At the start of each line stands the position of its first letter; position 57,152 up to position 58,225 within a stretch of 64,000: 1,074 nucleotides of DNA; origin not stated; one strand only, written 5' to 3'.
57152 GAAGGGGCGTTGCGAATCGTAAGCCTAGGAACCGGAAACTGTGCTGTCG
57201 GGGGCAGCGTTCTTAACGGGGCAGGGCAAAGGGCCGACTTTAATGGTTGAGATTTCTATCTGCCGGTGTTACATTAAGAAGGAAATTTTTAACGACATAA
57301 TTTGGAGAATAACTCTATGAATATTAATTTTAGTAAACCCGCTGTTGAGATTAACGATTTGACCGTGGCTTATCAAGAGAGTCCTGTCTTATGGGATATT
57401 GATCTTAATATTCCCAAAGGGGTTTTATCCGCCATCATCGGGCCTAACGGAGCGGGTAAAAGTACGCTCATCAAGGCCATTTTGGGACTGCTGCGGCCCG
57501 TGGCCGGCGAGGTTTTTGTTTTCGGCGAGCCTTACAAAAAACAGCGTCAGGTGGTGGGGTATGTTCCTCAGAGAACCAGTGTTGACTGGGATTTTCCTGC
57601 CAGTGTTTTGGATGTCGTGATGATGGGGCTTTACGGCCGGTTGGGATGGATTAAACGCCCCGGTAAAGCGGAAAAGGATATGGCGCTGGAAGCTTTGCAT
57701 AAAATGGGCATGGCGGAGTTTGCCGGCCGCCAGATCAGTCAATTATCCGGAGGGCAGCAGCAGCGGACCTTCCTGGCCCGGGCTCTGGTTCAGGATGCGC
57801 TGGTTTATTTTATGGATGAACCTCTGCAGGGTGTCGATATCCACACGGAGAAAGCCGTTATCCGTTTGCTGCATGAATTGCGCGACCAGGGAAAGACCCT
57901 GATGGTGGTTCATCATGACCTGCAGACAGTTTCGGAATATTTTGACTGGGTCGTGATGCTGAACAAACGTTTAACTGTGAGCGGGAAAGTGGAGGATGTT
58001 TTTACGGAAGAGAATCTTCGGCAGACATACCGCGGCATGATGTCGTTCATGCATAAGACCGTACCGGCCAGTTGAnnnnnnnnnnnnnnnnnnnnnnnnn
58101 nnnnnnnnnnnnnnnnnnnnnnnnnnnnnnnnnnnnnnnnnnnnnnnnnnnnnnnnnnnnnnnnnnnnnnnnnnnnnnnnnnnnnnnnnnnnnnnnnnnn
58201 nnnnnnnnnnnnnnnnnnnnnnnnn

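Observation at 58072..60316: Both permeases of a Znu/Mnt-type metal ABC importer are fused to DtxR/MntR-like DNA-binding domains (a doubled YtgCR-like arrangement)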

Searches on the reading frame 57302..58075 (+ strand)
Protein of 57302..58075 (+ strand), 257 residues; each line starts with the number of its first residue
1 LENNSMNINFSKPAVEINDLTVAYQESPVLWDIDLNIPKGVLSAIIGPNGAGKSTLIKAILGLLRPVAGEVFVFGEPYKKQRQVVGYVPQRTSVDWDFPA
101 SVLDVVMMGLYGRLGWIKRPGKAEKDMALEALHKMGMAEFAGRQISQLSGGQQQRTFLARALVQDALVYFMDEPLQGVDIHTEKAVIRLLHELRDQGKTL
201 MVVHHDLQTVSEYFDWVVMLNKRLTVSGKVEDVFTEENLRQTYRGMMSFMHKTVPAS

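Call 3: search_protein_families(library=pfam, proteins=[window:57302-58075:+], max_evalue=1)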
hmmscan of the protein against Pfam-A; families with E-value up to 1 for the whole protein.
window:57302-58075:+ (257 aa): 20 families
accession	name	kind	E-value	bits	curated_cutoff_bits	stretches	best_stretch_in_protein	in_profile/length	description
PF00005.33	ABC_tran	-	1.2e-28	100.8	25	1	32-175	3-136/137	ABC transporter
PF13304.12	AAA_21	-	6.7e-08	33.4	27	1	43-70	2-26/304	AAA domain, putative AbiEii toxin, Type IV TA system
PF02463.25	SMC_N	-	7.9e-08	32.4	40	2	42-61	26-45/220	RecF/RecN/SMC N terminal domain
PF13555.12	AAA_29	-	8.6e-06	25.9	27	1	39-66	22-48/61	P-loop containing region of AAA domain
PF13476.12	AAA_23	-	3.4e-05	25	27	1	41-61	20-40/201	AAA domain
PF13481.12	AAA_25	-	0.00026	21.1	27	1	25-82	18-73/195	AAA domain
PF13514.12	AAA_27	-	0.0015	18.6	22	1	35-64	21-50/206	AAA domain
PF13175.12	AAA_15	-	0.0017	18.5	32.1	1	36-64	20-47/374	AAA ATPase domain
PF20703.3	nSTAND1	-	0.0031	17.6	27.1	1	42-68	35-59/379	Novel STAND NTPase 1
PF01926.29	MMR_HSR1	-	0.0067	17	21.9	1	44-63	3-22/113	50S ribosome-binding GTPase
PF09818.15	ABC_ATPase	-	0.012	15.1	23.2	1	35-60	75-99/283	P-loop domain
PF13401.12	AAA_22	-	0.019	15.7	27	1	44-80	9-33/130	AAA domain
PF03193.22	RsgA_GTPase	-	0.019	15.3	30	1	41-62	107-128/174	RsgA GTPase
PF04310.18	MukB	-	0.022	14.9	23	0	43-66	29-52/226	MukB N-terminal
PF13191.12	AAA_16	-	0.061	14.3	32.6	1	45-91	29-85/167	AAA ATPase domain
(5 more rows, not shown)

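Call 4: search_protein_families(library=ncbifam, proteins=[window:57302-58075:+], max_evalue=1)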
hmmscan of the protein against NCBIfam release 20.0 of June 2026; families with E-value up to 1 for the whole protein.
window:57302-58075:+ (257 aa): 202 families (the best 25 are shown)
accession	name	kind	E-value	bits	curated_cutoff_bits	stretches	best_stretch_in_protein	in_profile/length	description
NF011630.0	PRK15056.1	equivalog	4.4e-70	236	393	1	12-249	4-244/274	manganese/iron ABC transporter ATP-binding protein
NF053840.1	MnTportMntADein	equivalog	1.1e-68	231.4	400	1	15-244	2-230/240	manganese ABC transporter ATP-binding protein MntA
NF040873.1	AztA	equivalog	5.3e-58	195.7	220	1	23-217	1-189/191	zinc ABC transporter ATP-binding protein AztA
TIGR03771.1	anch_rpt_ABC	equivalog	3.5e-54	183.9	268.8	1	36-244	2-210/223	anchored repeat-type ABC transporter ATP-binding subunit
NF007082.0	PRK09536.1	equivalog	5.3e-50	170.7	537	1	13-245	2-238/402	corrinoid ABC transporter ATPase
NF010068.0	PRK13548.1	equivalog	4.3e-49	167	261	1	13-249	4-246/261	heme ABC transporter ATP-binding protein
NF008409.0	PRK11231.1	equivalog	1.9e-47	161.8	375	1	15-244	3-236/255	Fe(3+) dicitrate ABC transporter ATP-binding protein FecE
TIGR03873.1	F420-0_ABC_ATP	hypoth_equivalog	2.2e-43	148.4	372.4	1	16-244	3-235/256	putative F420-0 ABC transporter ATP-binding protein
TIGR01188.1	drrA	subfamily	4.6e-38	131.2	312.45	1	24-222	3-199/302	daunorubicin resistance ABC transporter, ATP-binding protein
TIGR02315.1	ABC_phnC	equivalog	2.8e-37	128.5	266.1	1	15-244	2-243/243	phosphonate ABC transporter ATP-binding protein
NF007090.0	PRK09544.1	equivalog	4.1e-35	121.5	306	1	15-234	5-208/251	zinc ABC transporter ATP-binding protein ZnuC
TIGR02857.1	CydD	equivalog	4.6e-34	118.2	435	1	13-218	320-527/529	thiol reductant ABC exporter subunit CydD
TIGR04521.1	ECF_ATPase_2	equivalog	5.8e-33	114.2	330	1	23-241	9-240/279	energy-coupling factor transporter ATPase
NF007606.0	PRK10253.1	equivalog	1.1e-31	110.3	497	1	18-243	11-241/266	iron-enterobactin ABC transporter ATP-binding protein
TIGR03864.1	PQQ_ABC_ATP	hypoth_equivalog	1.1e-31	110.1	302.25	1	14-244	1-233/236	ABC transporter, ATP-binding subunit, PQQ-dependent alcohol dehydrogenase system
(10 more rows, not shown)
